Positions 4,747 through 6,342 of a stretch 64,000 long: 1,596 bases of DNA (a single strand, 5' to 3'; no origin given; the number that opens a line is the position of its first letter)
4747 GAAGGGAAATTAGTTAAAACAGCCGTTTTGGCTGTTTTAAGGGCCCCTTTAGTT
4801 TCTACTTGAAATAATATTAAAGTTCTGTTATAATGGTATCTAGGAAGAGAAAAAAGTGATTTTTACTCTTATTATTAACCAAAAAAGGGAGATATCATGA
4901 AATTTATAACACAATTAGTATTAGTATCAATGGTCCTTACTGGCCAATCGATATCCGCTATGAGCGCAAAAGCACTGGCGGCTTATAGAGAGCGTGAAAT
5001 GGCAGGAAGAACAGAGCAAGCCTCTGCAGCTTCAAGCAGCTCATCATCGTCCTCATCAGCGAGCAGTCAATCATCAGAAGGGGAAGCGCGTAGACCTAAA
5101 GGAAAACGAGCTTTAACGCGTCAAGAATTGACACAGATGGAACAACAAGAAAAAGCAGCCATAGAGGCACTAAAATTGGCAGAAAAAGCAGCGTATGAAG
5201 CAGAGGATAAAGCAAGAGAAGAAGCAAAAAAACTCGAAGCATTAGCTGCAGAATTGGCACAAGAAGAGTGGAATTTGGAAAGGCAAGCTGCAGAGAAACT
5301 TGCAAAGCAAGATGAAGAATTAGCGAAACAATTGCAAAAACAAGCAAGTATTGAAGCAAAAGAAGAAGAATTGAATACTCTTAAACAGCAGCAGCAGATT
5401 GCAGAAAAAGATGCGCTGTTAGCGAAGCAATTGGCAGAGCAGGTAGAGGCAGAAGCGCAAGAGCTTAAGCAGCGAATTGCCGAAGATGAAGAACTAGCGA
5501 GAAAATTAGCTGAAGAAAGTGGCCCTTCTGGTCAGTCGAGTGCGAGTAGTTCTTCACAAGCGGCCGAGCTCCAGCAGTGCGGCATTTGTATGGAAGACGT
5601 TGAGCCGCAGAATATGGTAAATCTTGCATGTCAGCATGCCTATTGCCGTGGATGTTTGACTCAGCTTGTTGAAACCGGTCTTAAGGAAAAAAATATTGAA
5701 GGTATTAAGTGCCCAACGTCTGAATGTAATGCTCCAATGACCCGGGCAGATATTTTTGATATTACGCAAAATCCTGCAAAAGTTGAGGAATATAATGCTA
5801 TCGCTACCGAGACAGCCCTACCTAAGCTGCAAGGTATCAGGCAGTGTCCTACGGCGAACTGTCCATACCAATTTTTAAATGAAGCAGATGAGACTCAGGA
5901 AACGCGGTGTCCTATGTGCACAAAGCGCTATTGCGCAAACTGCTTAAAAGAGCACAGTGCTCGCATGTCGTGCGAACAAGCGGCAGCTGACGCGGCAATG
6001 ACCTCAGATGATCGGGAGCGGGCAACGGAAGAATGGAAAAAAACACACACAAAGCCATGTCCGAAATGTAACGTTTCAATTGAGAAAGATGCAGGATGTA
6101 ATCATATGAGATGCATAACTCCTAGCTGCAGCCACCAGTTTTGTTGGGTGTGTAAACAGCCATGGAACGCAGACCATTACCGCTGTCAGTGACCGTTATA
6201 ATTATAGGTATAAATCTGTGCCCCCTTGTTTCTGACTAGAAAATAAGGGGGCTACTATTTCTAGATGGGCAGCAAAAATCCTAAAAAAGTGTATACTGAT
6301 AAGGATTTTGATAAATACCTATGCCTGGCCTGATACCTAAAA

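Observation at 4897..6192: Complete eukaryote-type RBR (RING1-IBR-RING2) ubiquitin-ligase module in a bacterial secreted-looking protein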

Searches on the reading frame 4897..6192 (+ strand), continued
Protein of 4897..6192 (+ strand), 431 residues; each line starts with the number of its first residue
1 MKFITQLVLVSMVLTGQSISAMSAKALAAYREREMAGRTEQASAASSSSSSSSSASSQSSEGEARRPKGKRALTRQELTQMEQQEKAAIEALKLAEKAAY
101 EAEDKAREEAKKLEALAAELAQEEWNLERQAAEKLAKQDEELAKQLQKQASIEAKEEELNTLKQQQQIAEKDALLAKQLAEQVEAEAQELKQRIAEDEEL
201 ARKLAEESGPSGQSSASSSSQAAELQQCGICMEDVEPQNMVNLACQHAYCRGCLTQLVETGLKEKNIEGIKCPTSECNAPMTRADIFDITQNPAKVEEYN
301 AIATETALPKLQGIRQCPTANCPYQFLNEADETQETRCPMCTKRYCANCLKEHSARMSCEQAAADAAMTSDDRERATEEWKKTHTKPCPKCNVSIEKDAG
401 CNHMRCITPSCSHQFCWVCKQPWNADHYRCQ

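Call 95: search_solved_structures(query=A2, max_evalue=0.00001)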
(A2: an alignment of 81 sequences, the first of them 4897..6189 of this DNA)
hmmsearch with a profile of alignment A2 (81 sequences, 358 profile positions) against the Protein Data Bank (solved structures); distinct sequences matched with E-value up to 0.00001: 55.
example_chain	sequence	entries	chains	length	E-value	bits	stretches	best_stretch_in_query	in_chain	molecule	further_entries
7oni_H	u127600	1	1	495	4.8e-50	173.8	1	41-304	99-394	E3 ubiquitin-protein ligase ARIH2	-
9t7v_H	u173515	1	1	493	4.8e-50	173.8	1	41-304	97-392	E3 ubiquitin-protein ligase ARIH2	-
7od1_A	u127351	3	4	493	5.7e-50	173.5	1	41-304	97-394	E3 ubiquitin-protein ligase ARIH2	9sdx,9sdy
5udh_A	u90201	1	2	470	4.2e-47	164.1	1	58-333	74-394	E3 ubiquitin-protein ligase ARIH1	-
7b5m_H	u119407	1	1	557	1.1e-46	162.7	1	57-333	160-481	E3 ubiquitin-protein ligase ARIH1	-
7b5l_H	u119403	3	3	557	1.4e-46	162.4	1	57-333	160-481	E3 ubiquitin-protein ligase ARIH1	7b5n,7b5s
5tte_B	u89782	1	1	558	1.4e-46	162.4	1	57-333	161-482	E3 ubiquitin-protein ligase ARIH1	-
4kbl_A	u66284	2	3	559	1.4e-46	162.4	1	57-333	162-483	E3 ubiquitin-protein ligase ARIH1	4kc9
8q7e_A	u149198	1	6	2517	1.9e-32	115.9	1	67-304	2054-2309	Cullin-9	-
8q7h_A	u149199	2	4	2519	1.9e-32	115.9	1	67-304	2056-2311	Cullin-9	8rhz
8eaz_A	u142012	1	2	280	2.4e-25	92.5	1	55-272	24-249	RanBP-type and C3HC4-type zinc finger-containing protein 1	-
5edv_A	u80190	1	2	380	3.8e-23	85.2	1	80-286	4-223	E3 ubiquitin-protein ligase RNF31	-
6sc5_A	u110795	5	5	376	1.9e-22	82.9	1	81-286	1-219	E3 ubiquitin-protein ligase RNF31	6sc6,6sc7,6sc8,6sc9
4zyn_A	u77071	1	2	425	1.3e-21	80.2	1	75-276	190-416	E3 ubiquitin-protein ligase parkin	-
4k95_A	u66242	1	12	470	1.8e-21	79.8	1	75-276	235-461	E3 ubiquitin-protein ligase parkin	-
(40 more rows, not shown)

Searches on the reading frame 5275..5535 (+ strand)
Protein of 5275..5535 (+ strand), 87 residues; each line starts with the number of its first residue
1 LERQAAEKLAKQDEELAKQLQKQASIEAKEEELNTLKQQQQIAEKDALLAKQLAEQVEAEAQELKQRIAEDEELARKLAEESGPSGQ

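Call 74: search_solved_structures(query=window:5275-5535:+, max_evalue=10, show_alignments=4)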
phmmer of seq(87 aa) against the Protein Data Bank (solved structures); distinct sequences matched with E-value up to 10: 5.
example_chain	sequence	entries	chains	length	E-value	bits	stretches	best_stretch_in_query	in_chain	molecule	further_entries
8ccr_A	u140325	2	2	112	0.27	15.6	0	51-82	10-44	4D2 (mutant T19D)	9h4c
7ah0_A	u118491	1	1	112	0.48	14.8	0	51-82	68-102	4D2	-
3mxz_A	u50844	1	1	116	1.6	13.2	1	7-79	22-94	Tubulin-specific chaperone A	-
3g9g_A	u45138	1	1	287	2.5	12.5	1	25-78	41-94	Suppressor of yeast profilin deletion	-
8e0n_A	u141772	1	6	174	4.3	11.8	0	4-47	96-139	BGL18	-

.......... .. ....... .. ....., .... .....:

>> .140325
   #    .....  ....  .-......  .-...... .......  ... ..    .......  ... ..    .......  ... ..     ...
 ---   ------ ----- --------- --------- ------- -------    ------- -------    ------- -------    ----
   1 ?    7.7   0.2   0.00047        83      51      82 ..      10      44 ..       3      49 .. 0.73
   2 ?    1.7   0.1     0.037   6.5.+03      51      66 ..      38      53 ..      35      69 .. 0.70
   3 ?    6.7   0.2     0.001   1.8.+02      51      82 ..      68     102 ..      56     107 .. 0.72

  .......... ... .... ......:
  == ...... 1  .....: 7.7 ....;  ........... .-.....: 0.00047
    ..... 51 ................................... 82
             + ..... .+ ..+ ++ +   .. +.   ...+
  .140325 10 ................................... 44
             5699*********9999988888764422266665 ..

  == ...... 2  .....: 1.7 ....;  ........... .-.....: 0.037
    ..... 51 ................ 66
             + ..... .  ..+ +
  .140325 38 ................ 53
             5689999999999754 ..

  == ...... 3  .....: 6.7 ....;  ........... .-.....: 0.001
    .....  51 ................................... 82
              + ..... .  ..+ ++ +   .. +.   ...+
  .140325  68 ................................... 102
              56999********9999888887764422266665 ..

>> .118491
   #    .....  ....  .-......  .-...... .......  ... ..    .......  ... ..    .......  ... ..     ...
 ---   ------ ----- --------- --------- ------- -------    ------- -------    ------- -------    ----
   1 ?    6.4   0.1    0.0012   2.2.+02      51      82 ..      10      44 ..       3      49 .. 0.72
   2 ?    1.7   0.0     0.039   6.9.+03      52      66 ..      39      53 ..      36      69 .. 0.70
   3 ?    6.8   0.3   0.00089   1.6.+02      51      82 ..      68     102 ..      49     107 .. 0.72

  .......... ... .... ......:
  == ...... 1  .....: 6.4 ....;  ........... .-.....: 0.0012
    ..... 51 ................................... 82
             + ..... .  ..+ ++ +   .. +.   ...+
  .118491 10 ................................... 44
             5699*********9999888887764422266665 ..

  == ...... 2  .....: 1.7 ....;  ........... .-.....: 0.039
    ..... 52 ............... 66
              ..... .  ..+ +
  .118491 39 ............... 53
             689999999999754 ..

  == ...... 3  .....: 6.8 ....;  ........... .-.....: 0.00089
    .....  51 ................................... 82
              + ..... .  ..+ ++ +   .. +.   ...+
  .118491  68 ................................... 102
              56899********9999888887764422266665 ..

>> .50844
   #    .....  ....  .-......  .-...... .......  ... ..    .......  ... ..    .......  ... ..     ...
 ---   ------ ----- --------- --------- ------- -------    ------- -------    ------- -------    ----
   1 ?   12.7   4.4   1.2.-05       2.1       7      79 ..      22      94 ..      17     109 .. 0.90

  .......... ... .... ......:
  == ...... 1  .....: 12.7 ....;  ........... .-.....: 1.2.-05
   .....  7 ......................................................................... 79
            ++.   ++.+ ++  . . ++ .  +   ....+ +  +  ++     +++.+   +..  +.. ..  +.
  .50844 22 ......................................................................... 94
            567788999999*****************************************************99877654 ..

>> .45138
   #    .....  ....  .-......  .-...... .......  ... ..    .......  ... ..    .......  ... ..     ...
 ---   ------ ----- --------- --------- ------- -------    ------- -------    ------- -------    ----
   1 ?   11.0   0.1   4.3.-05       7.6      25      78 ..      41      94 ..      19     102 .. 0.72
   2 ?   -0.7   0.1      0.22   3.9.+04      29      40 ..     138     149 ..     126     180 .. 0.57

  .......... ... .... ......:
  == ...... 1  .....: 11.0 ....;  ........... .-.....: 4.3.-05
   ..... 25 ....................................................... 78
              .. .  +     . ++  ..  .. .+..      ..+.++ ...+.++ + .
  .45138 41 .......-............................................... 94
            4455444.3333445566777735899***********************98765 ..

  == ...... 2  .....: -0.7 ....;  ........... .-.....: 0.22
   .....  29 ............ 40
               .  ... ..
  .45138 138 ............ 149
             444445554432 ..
